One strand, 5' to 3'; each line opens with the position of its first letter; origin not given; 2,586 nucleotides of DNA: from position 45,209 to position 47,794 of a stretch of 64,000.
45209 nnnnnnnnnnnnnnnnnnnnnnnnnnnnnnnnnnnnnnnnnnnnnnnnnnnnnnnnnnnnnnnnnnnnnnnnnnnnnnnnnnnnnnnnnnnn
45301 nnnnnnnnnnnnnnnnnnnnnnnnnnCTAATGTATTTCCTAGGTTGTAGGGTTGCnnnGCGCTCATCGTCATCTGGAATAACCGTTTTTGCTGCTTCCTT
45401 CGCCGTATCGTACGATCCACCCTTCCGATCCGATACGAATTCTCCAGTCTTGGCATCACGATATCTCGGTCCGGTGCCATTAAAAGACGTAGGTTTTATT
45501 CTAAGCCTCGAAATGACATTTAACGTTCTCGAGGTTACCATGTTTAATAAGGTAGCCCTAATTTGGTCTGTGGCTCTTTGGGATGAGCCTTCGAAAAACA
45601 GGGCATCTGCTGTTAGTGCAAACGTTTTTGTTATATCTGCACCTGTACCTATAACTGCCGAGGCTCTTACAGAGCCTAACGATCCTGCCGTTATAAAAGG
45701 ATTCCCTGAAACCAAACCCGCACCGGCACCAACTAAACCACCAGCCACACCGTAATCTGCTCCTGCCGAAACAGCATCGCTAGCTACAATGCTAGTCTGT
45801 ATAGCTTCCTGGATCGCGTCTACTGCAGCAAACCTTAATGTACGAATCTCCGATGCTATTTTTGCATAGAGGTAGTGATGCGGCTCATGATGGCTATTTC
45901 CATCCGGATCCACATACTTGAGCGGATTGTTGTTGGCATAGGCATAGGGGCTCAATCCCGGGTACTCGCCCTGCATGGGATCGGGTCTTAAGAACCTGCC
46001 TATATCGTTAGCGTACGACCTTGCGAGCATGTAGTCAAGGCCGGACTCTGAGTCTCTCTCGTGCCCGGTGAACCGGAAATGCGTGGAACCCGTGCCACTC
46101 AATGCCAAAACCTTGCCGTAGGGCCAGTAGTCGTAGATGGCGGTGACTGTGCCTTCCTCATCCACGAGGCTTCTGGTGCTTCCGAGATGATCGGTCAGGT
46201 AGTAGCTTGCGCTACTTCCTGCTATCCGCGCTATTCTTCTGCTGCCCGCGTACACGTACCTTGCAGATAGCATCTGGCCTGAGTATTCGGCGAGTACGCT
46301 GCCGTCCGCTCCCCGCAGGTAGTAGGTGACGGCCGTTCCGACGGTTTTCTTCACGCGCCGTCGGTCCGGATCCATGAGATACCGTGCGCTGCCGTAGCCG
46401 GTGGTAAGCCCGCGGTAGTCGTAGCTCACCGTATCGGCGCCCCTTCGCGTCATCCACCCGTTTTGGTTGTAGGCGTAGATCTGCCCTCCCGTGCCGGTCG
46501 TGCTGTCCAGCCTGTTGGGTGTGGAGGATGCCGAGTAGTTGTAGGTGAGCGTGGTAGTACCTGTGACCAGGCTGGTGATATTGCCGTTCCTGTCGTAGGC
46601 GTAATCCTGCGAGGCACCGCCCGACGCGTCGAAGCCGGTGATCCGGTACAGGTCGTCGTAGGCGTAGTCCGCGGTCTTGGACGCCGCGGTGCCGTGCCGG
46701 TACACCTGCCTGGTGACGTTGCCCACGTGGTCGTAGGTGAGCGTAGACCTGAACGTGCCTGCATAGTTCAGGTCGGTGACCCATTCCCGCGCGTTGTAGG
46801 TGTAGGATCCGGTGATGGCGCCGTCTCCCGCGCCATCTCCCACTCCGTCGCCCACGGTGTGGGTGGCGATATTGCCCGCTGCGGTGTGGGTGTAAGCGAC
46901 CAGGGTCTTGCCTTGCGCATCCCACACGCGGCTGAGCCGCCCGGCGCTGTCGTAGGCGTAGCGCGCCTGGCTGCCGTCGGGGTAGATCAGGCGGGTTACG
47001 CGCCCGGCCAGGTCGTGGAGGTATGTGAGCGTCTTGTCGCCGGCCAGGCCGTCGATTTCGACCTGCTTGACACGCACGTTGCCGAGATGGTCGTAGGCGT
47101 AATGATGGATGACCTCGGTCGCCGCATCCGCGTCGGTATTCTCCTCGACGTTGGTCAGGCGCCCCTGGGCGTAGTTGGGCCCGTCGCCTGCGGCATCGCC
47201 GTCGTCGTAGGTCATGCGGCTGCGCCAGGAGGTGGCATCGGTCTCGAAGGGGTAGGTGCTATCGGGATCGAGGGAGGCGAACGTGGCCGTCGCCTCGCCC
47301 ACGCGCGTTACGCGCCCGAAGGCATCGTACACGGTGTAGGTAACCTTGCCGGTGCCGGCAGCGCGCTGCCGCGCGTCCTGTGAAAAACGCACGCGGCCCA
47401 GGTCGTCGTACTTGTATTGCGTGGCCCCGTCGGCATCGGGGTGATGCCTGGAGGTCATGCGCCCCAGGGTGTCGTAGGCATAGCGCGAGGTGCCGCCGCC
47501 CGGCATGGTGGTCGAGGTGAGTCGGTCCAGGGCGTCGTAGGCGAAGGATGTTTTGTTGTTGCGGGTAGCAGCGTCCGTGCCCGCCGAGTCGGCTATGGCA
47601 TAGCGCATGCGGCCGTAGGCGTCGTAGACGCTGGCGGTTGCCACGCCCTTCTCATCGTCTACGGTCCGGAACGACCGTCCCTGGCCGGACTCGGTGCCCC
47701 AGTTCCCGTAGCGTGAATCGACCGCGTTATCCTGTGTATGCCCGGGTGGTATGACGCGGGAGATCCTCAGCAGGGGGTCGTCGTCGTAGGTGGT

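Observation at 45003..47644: Orphan Rhs tip with Gly-rich hydrophobic segment, paired with a tiny 3-TM membrane protein: predicted membrane-active toxin/immunity pair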

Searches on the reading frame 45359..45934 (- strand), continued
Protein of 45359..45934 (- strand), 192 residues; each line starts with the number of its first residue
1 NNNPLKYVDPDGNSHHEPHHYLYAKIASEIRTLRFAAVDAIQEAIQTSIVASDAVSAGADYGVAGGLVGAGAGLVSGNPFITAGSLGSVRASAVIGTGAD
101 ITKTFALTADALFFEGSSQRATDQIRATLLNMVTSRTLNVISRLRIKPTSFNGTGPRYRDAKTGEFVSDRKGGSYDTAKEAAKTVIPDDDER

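Call 79: search_protein_families(library=ncbifam, proteins=[P0018, P0002, P0006, P0014, P0009, L006:1067-1291:+, L009:3200-3442:+, L002:6580-6813:+], max_evalue=1)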
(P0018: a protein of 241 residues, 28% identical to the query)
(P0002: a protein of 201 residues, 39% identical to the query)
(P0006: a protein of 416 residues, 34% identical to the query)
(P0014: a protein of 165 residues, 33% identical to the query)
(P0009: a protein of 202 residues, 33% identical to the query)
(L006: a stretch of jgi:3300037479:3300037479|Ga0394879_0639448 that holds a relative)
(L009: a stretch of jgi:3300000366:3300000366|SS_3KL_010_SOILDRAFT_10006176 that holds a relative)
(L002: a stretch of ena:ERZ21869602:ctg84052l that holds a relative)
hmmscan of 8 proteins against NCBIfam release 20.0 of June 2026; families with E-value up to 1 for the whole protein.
P0018 (241 aa): 4 families
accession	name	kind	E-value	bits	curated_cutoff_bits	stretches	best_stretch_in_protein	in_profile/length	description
NF049873.2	cytotoxin_MakE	exception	0.00014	21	360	1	59-134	148-218/352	alpha-pore-forming cytotoxin subunit MakE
NF049871.2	cytotoxin_MakA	exception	0.00099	18.2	320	1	59-139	150-225/354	alpha-pore-forming cytotoxin MakA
TIGR03696.1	Rhs_assc_core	domain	0.0054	17.2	32.5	1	2-32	47-76/76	RHS repeat-associated core domain-containing protein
NF053808.1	Ssp4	equivalog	0.042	13.1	300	1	63-138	45-124/280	Ssp4 family T6SS effector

P0002 (201 aa): 1 family
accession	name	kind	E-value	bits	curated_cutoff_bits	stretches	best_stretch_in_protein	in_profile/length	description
NF005719.0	PRK07535.1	domain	0.024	13.8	259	0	5-59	41-91/268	methyltetrahydrofolate:corrinoid/iron-sulfur protein methyltransferase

P0006 (416 aa): 2 families
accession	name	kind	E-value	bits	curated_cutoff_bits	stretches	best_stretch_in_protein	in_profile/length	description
TIGR03696.1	Rhs_assc_core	domain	7.1e-23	80.9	32.5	1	134-212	1-76/76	RHS repeat-associated core domain-containing protein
NF041261.1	RHS_core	equivalog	9.2e-12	43.6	2000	1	103-212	1149-1261/1261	RHS element core protein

P0014 (165 aa): 3 families
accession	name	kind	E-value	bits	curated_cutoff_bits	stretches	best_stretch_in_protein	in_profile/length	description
NF049873.2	cytotoxin_MakE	exception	0.0027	16.8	360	1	11-66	166-220/352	alpha-pore-forming cytotoxin subunit MakE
NF053808.1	Ssp4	equivalog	0.12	11.6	300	1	42-68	98-124/280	Ssp4 family T6SS effector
NF011416.0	PRK14843.1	equivalog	0.22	10.3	429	1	85-132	247-293/347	dihydrolipoamide acetyltransferase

P0009 (202 aa): 3 families
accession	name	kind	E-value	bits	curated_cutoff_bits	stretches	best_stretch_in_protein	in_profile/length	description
NF053808.1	Ssp4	equivalog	0.012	14.9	300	1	55-134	79-156/280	Ssp4 family T6SS effector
NF049873.2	cytotoxin_MakE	exception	0.025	13.6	360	1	54-104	178-223/352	alpha-pore-forming cytotoxin subunit MakE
NF047475.1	GDSL_LA_2490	hypoth_equivalog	0.047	12.9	325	1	94-169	83-158/431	LA_2490 family SGNH/GDSL-type esterase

L006:1067-1291:+ (75 aa): 0 families

L009:3200-3442:+ (81 aa): 2 families
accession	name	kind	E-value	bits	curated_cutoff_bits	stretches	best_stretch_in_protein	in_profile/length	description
NF041560.1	T6SS_Burk_ExIF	subfamily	0.034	13.8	90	1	1-71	113-184/234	putative type VI secretion system effector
NF033218.1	anchor_AmaP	equivalog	0.25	11.1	55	1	28-79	19-69/166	alkaline shock response membrane anchor protein AmaP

L002:6580-6813:+ (78 aa): 1 family
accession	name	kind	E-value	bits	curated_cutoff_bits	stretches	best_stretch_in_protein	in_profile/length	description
NF041560.1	T6SS_Burk_ExIF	subfamily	0.74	9.4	90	1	23-67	138-183/234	putative type VI secretion system effector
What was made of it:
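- Members also give faint hits to the hydrophobic heads of MakA/MakE and to Ssp4 (call 79).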

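Call 85: find_related_loci(query=window:45359-45898:-, collection=metagenome_contigs, flank=4000)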
Query window:45359-45898:- (180 aa) in metagenome_contigs; peptide patterns used: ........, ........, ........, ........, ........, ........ (x = any residue, [..] = any of these).
302 stretches matched a pattern, but none encodes a relative of the query by tblastn (E <= 1e-3).

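Call 89: search_dna_similar(query=window:45359-45898:-, collection=plasmids, mode=protein, max_evalue=0.01, max_rows=10)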
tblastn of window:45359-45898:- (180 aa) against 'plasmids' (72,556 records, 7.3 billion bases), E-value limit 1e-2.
No match.
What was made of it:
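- Tried and rejected: The tip had no match (call 89).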

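Call 90: search_dna_similar(query=P0006, collection=plasmids, mode=protein, max_evalue=0.01, max_rows=10)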
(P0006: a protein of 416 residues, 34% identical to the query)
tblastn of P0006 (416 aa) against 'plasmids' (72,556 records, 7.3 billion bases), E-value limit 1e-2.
Records with a match: 1695; places in all: 2327; records where one place covers at least 80% of the query: 0.
Best place of each record, by identity: <60% 1695.
By first word of the organism name: Klebsiella 287; Escherichia 177; Salmonella 166; Ralstonia 137; Streptomyces 125; Burkholderia 123; Leptospira 87; Vibrio 66; Citrobacter 59; Serratia 51; and 117 more.
By predicted mobility (MOB-suite, as given by PLSDB): conjugative 1040; non-mobilizable 433; mobilizable 222.
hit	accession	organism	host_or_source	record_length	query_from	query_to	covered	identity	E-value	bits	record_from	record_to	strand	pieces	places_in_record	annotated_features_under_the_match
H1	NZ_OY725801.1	Parabacteroides distasonis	-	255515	79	384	74%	28.3%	3e-7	61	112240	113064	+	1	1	FG-GAP-like repeat-containing protein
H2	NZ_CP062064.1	Janthinobacterium sp. HH102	whole organism,water rainwater-tap ...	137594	2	137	33%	41.8%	3e-13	79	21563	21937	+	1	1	ATP-binding protein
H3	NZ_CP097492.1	Pseudomonas sp. BYT-5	wastewater treatment tank,soil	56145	2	137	33%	41.8%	3e-13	79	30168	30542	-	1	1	ATP-binding protein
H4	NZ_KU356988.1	Variovorax paradoxus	-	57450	2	137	33%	41.8%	3e-13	79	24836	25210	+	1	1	ATP-binding protein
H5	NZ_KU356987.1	Variovorax paradoxus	-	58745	2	137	33%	41.8%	3e-13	79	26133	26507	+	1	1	ATP-binding protein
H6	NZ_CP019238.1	Rhodoferax koreense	Whole organism,environment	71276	2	137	33%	41.8%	3e-13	79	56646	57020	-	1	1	ATP-binding protein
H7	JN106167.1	uncultured bacterium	-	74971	2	137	33%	41.8%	3e-13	79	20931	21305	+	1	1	histidine kinase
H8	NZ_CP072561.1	Pseudomonas sp. BYT-1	activated sludge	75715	2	137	33%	41.8%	3e-13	79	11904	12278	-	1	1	ATP-binding protein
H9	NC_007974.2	Cupriavidus metallidurans CH34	-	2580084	2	137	33%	41.8%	3e-13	79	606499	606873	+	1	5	none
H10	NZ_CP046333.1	Cupriavidus metallidurans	sedimentation pond in a zinc factory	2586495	2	137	33%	41.8%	3e-13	79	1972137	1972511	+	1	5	none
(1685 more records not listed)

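Call 91: get_annotated_region(hit=H1, flank=2500)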
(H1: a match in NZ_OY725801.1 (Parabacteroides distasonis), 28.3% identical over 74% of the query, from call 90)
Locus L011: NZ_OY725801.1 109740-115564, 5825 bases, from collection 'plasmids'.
description: Parabacteroides distasonis strain Parabacteroides distasonis TSDC17.2-1.1 plasmid 56, complete sequence
organism: Parabacteroides distasonis (NCBI taxid 823)
taxonomy: Bacteria; Bacteroidota; Bacteroidia; Bacteroidales; Tannerellaceae; Parabacteroides; Parabacteroides distasonis
host: -; source: -; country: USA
typing (MOB-suite, as given by PLSDB): non-mobilizable
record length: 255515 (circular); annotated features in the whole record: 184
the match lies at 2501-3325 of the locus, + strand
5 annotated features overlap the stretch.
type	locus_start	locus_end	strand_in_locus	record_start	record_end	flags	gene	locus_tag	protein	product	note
CDS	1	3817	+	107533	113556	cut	-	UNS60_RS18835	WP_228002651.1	FG-GAP-like repeat-containing protein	-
CDS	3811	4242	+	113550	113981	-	-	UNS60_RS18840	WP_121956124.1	energy transducer TonB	-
CDS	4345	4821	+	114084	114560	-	-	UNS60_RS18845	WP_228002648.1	hypothetical protein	-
CDS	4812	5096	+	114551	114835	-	-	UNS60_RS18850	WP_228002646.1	hypothetical protein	-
CDS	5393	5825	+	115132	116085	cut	-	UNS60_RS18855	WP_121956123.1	outer membrane beta-barrel protein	-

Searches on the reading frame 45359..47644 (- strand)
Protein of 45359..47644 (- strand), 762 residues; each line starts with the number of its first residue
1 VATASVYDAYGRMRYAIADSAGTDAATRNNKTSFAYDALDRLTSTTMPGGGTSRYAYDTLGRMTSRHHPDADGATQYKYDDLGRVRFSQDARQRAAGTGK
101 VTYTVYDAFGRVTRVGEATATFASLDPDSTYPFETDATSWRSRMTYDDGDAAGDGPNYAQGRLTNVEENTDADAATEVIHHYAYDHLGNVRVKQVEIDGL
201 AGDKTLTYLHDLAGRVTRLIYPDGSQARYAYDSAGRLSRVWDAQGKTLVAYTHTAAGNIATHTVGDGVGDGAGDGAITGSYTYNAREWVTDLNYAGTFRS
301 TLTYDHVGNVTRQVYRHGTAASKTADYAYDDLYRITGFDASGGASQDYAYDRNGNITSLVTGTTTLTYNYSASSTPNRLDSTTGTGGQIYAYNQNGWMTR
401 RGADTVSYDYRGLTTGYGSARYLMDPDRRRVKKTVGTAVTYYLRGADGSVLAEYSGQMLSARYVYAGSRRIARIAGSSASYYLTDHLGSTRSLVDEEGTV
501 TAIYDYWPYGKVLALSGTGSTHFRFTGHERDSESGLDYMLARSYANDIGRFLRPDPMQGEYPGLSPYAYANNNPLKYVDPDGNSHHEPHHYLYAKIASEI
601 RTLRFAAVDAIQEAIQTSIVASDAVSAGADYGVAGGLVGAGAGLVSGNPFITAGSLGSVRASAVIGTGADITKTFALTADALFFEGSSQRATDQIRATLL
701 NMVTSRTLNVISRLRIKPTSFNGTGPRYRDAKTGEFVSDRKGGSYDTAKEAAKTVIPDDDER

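Call 7: search_protein_families(library=pfam, proteins=[window:45359-47644:-], max_evalue=1)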
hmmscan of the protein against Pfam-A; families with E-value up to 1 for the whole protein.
window:45359-47644:- (762 aa): 3 families
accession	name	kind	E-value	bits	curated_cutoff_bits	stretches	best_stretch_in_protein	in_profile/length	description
PF05593.20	RHS_repeat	-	1.2e-19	70.7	22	4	36-70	1-35/38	RHS Repeat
PF06194.16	Phage_Orf51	-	0.0062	17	27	0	450-487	5-43/80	Phage Conserved Open Reading Frame 51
PF03527.20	RHS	-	0.016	15.5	27.9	1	481-500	3-22/38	RHS protein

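Call 8: search_protein_families(library=ncbifam, proteins=[window:45359-47644:-], max_evalue=1)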
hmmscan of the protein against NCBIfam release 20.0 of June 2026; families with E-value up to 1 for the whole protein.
window:45359-47644:- (762 aa): 4 families
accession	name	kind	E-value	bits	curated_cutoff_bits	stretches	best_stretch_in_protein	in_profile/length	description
TIGR03696.1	Rhs_assc_core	domain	1.6e-21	76.6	32.5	1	506-582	1-75/76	RHS repeat-associated core domain-containing protein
TIGR01643.1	YD_repeat_2x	repeat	5.9e-16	58.2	15.8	5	36-71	1-36/42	YD repeat-containing protein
NF041261.1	RHS_core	equivalog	1.7e-13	49.4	2000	3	479-582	1157-1260/1261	RHS element core protein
NF038353.1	FxLYD_dom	domain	0.0038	17.1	23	1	95-139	17-59/71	FxLYD domain-containing protein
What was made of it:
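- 45899..45982 (-): DPMQG...VDPDG motif, the Rhs C-terminal autoproteolysis and demarcation motif. TIGR03696 ends here (call 8).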

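Call 51: search_solved_structures(query=window:45359-47644:-, max_evalue=0.001)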
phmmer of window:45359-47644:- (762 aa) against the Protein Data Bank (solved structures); distinct sequences matched with E-value up to 0.001: 11.
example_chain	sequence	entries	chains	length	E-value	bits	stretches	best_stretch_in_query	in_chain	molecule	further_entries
8h8b_A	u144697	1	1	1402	2.8e-24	88.9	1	296-625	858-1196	Putative Rhs-family protein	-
8h8a_A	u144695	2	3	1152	3.7e-24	88.5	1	297-582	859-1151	Putative Rhs-family protein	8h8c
8fjp_A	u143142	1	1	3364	5.7e-24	87.9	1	432-583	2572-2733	salivary gland surface protein 1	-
9pt5_A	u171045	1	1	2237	1.8e-20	76.3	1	261-582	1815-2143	Teneurin-like protein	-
9ifo_A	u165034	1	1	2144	2.9e-20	75.6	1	261-582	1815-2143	Teneurin-Like Protein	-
8qjd_A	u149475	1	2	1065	1.8e-19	73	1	462-582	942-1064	Salmonella bongori Rhs core domain (residues 360-1420)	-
8qjb_A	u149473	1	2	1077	2e-19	72.9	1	462-582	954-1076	T6SS-associated Rhs core domain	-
9on3_A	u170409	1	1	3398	3.9e-19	71.9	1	439-583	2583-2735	SGS4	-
8qjc_A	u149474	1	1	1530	6.7e-19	71.1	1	462-582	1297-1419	T6SS-associated Rhs core and toxin domain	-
8cp6_B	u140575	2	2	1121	1.4e-16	63.5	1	476-582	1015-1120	Toxin protein Tse5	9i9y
7q97_A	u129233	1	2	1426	8.8e-14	54.2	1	302-582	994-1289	Rhs family protein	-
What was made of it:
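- On Tse5-CT / Tsi5: It is matched only through the Rhs core, query residues 476-582 (call 51).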
